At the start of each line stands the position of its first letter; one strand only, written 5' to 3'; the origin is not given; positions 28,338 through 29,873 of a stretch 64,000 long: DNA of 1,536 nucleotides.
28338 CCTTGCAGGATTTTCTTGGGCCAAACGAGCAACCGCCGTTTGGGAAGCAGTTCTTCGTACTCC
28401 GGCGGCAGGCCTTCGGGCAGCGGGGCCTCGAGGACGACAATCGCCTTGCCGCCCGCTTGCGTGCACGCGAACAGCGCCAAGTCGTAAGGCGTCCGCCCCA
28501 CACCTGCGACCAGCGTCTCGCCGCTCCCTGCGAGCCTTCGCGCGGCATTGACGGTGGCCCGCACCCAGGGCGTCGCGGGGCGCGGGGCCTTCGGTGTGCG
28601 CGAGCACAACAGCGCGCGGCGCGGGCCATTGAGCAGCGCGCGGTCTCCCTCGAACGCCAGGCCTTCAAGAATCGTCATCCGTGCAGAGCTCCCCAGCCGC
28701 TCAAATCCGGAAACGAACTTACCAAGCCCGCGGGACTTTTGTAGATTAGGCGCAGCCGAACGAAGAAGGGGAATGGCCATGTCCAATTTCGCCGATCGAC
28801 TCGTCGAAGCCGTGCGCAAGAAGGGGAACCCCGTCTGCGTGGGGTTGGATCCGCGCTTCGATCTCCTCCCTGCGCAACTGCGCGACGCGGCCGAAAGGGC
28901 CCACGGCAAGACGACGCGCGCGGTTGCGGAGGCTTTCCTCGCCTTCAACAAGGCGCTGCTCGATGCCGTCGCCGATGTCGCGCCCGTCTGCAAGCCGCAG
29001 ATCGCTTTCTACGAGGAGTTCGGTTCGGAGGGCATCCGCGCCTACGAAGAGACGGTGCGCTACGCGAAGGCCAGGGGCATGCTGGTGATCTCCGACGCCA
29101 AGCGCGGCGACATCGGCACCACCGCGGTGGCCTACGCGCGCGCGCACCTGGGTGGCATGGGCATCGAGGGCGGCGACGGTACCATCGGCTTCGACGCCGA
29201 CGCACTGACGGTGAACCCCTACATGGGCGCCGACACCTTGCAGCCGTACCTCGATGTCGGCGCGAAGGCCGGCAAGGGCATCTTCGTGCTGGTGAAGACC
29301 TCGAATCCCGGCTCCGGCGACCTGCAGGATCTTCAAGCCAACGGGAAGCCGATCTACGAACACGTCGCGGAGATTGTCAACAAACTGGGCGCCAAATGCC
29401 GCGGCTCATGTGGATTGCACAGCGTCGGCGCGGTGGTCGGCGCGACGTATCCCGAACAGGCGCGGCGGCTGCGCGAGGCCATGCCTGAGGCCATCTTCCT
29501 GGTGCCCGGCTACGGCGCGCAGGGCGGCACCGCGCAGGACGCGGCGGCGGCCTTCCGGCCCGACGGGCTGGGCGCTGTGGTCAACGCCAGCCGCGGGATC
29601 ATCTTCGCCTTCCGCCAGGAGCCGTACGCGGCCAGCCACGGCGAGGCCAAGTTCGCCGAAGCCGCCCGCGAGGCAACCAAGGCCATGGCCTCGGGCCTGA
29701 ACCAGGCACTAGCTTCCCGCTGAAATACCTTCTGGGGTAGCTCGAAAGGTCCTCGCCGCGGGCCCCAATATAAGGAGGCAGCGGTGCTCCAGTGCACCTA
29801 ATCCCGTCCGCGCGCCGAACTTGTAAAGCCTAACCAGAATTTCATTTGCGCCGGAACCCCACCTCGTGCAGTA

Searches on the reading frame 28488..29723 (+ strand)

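Call 61: search_protein_families(library=pfam, proteins=[window:28488-29723:+], max_evalue=0.0001)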
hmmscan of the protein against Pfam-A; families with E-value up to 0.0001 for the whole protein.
window:28488-29723:+ (411 aa): 1 family
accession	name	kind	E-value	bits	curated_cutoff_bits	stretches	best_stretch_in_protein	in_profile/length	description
PF00215.30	OMPdecase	-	3.7e-30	105.9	27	1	116-374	3-211/221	Orotidine 5'-phosphate decarboxylase / HUMPS family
